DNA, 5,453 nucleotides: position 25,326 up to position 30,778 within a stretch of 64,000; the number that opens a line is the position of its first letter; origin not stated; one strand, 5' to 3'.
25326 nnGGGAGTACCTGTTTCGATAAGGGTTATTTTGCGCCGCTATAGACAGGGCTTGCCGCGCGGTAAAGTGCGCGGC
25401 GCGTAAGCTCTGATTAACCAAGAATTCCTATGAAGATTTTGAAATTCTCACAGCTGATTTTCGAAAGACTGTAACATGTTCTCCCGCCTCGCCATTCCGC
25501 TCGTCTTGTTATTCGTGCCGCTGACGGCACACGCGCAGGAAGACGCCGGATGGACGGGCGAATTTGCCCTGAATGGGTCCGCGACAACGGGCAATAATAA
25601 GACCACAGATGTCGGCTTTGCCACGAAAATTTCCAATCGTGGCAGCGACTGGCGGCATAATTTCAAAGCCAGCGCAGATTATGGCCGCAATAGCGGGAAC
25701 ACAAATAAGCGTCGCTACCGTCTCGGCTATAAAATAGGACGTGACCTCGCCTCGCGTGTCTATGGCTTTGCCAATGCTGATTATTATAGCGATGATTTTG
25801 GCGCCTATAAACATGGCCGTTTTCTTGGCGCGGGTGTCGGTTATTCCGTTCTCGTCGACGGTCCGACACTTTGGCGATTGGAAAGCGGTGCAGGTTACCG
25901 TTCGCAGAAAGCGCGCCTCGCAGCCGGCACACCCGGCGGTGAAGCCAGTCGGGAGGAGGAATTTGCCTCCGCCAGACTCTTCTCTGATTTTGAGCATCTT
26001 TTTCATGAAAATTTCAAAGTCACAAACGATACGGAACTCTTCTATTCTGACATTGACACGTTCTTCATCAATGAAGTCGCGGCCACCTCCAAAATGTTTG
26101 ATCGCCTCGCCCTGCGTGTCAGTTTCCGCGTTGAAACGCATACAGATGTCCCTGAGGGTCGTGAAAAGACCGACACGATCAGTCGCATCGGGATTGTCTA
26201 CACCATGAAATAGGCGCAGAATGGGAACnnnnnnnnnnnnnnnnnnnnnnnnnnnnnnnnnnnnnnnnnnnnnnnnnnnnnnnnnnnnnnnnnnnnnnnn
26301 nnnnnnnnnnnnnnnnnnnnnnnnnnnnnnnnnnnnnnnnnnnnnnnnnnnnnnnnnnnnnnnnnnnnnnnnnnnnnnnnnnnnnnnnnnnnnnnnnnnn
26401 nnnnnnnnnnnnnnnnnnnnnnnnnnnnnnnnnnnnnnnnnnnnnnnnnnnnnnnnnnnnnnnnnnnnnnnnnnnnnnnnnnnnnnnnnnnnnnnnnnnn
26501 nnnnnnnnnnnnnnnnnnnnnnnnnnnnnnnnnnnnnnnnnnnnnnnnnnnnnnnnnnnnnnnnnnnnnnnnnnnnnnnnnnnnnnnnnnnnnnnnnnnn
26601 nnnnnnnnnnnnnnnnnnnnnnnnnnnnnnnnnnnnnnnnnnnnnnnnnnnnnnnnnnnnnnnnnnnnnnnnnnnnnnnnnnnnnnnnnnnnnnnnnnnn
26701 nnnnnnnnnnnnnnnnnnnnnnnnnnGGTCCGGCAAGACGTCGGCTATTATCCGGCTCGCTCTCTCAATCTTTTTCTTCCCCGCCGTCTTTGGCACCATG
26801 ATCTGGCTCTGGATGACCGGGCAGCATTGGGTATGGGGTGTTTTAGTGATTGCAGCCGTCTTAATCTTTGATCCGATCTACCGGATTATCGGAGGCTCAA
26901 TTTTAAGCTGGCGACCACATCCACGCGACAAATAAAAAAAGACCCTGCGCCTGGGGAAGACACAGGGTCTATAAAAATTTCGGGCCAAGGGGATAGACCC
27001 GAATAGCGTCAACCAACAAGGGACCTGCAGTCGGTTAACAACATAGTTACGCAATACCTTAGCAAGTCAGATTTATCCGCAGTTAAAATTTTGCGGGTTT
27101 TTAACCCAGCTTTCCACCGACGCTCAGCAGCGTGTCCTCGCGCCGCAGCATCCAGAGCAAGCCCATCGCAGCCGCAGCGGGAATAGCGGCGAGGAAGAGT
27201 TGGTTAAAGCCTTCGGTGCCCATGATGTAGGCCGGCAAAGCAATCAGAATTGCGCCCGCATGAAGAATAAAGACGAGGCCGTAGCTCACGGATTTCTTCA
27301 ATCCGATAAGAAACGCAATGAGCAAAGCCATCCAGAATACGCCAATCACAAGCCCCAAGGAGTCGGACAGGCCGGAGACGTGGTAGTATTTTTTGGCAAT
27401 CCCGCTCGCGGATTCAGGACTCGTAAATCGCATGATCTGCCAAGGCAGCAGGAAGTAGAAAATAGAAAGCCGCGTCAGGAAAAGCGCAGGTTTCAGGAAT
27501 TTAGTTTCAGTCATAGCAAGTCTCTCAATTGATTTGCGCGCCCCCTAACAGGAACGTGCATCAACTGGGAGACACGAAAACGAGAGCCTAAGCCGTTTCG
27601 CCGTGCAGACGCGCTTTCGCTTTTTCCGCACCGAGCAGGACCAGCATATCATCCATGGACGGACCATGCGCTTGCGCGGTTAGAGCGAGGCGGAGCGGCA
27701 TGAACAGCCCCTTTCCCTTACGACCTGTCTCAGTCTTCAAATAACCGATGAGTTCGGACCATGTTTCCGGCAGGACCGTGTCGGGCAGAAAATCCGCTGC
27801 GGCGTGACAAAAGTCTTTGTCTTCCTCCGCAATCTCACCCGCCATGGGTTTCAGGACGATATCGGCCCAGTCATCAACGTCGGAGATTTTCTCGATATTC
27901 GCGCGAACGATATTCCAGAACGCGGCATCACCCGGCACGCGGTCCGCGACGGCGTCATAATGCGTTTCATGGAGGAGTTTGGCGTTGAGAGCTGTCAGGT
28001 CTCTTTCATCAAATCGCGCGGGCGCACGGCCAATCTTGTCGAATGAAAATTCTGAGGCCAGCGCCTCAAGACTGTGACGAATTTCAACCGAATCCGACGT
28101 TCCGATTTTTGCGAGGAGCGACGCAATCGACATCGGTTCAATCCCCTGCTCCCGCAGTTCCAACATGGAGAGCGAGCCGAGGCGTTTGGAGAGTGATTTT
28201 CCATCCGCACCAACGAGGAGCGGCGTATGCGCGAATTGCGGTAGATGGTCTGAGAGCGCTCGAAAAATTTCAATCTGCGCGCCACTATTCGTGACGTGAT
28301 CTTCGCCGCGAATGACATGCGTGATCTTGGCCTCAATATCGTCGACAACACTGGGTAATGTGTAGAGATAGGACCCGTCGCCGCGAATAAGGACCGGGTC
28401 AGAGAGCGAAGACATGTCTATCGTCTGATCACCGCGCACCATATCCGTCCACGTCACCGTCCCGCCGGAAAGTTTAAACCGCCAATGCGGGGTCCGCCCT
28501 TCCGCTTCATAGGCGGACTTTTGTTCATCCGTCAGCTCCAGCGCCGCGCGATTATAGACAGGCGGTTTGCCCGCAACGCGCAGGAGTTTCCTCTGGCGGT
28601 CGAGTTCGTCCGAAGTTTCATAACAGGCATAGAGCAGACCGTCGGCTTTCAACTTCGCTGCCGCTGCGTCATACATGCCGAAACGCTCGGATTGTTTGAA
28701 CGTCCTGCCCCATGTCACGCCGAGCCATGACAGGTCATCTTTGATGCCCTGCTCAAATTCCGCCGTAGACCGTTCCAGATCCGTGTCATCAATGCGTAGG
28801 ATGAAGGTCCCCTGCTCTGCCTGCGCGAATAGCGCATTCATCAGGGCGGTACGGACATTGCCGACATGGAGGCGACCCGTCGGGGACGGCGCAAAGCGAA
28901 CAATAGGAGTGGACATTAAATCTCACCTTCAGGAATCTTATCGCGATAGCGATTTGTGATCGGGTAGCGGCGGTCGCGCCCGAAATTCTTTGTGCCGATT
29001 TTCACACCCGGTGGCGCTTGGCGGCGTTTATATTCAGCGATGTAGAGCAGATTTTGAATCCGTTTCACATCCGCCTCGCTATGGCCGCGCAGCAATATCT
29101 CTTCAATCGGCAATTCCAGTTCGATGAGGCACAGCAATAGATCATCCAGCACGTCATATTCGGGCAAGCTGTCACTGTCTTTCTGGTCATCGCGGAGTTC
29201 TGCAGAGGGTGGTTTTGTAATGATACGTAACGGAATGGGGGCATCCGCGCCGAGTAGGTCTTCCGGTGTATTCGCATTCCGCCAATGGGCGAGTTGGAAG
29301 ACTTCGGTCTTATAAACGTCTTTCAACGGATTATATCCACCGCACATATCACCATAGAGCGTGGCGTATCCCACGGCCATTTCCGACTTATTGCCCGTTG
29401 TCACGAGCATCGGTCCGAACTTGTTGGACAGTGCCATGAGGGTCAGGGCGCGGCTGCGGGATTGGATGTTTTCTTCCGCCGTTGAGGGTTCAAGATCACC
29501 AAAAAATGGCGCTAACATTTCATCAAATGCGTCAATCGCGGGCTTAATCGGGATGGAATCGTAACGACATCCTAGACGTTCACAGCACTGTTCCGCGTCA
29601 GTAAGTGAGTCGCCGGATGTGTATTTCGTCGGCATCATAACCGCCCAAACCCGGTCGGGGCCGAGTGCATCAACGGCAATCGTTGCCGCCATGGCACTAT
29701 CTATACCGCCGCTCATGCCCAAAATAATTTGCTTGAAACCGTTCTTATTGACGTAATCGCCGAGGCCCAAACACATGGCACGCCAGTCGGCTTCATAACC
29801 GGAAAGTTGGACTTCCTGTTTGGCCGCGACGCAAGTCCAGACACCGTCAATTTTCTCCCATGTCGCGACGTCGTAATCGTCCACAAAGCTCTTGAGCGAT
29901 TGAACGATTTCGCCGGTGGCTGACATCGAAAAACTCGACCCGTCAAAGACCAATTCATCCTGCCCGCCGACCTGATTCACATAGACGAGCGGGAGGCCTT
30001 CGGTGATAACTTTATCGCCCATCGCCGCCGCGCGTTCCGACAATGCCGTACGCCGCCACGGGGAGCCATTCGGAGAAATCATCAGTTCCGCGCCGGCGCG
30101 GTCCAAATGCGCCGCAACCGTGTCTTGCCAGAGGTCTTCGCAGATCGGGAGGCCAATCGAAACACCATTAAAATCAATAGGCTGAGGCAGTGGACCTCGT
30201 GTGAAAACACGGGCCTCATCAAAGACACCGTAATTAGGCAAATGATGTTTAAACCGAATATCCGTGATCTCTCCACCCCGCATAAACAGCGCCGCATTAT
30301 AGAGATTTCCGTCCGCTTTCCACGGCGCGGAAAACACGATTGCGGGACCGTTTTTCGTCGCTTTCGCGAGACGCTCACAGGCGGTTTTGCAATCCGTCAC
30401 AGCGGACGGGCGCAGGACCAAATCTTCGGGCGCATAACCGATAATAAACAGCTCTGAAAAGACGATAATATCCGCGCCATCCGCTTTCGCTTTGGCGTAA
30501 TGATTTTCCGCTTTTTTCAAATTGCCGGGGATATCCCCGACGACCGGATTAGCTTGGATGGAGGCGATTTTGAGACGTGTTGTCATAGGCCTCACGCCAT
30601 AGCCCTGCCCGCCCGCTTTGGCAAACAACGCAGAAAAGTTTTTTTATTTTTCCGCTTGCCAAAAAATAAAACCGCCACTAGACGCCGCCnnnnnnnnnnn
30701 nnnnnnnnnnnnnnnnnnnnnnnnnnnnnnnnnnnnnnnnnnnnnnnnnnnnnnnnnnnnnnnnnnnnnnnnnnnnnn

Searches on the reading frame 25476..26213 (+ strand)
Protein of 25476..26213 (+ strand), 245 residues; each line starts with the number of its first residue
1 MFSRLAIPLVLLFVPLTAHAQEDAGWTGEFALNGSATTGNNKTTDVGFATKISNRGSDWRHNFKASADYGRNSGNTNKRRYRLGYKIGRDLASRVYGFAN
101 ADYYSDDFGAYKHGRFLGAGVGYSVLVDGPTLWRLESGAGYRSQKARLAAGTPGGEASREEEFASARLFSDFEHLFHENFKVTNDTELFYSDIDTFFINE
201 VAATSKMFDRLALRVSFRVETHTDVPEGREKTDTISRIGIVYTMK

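Call 58: search_protein_families(library=pfam, proteins=[window:25476-26213:+], max_evalue=0.0001)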
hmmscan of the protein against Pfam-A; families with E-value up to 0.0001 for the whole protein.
window:25476-26213:+ (245 aa): 1 family
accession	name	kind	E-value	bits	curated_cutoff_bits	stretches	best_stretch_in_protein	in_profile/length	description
PF04338.18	DUF481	-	1.7e-47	162.6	21.1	1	34-243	5-209/210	Protein of unknown function, DUF481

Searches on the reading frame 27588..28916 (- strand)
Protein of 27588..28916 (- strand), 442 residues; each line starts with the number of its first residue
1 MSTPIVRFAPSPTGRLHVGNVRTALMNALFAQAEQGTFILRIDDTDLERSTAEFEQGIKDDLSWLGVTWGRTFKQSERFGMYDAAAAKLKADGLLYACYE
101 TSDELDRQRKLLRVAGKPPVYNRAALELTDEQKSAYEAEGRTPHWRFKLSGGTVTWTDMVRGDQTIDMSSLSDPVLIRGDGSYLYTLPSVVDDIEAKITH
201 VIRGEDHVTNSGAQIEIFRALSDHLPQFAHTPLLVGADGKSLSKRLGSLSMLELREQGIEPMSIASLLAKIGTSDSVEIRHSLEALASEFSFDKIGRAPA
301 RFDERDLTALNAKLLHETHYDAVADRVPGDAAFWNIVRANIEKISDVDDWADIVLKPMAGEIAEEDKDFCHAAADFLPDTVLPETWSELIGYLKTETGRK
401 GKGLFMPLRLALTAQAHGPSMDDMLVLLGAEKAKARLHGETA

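Call 9: search_protein_families(library=pfam, proteins=[window:27588-28916:-], max_evalue=0.00001)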
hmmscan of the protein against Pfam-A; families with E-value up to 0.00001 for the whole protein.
window:27588-28916:- (442 aa): 2 families
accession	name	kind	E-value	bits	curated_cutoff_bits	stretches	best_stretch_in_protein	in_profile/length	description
PF00749.27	tRNA-synt_1c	-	5.4e-66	223.1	23.4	1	6-276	4-280/314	tRNA synthetases class I (E and Q), catalytic domain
PF19269.4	Anticodon_2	-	7e-10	39.9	23.6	1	382-438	82-138/141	Anticodon binding domain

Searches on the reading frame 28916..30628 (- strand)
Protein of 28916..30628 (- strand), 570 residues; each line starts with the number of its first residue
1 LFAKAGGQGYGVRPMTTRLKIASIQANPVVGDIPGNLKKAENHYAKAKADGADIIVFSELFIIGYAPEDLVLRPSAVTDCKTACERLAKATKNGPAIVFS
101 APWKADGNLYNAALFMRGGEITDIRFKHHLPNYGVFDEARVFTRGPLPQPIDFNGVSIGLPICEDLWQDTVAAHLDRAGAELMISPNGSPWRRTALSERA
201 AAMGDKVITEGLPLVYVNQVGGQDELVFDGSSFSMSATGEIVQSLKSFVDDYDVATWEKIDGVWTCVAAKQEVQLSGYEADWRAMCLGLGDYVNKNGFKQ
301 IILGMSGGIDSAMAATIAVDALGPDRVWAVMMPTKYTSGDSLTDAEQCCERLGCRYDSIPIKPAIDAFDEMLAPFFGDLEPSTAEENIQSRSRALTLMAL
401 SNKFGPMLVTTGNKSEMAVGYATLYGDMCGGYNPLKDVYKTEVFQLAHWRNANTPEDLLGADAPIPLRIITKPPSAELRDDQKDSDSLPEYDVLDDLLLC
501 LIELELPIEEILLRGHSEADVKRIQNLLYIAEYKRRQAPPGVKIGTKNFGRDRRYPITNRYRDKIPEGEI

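Call 9: search_protein_families(library=pfam, proteins=[window:28916-30628:-], max_evalue=0.00001)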
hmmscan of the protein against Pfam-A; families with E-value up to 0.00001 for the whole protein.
window:28916-30628:- (570 aa): 2 families
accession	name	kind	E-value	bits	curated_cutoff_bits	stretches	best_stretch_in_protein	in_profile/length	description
PF02540.23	NAD_synthase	-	1.4e-69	234.3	21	1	282-538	2-242/242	NAD synthase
PF00795.27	CN_hydrolase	-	6.5e-32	111.3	23.2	1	20-246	1-235/256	Carbon-nitrogen hydrolase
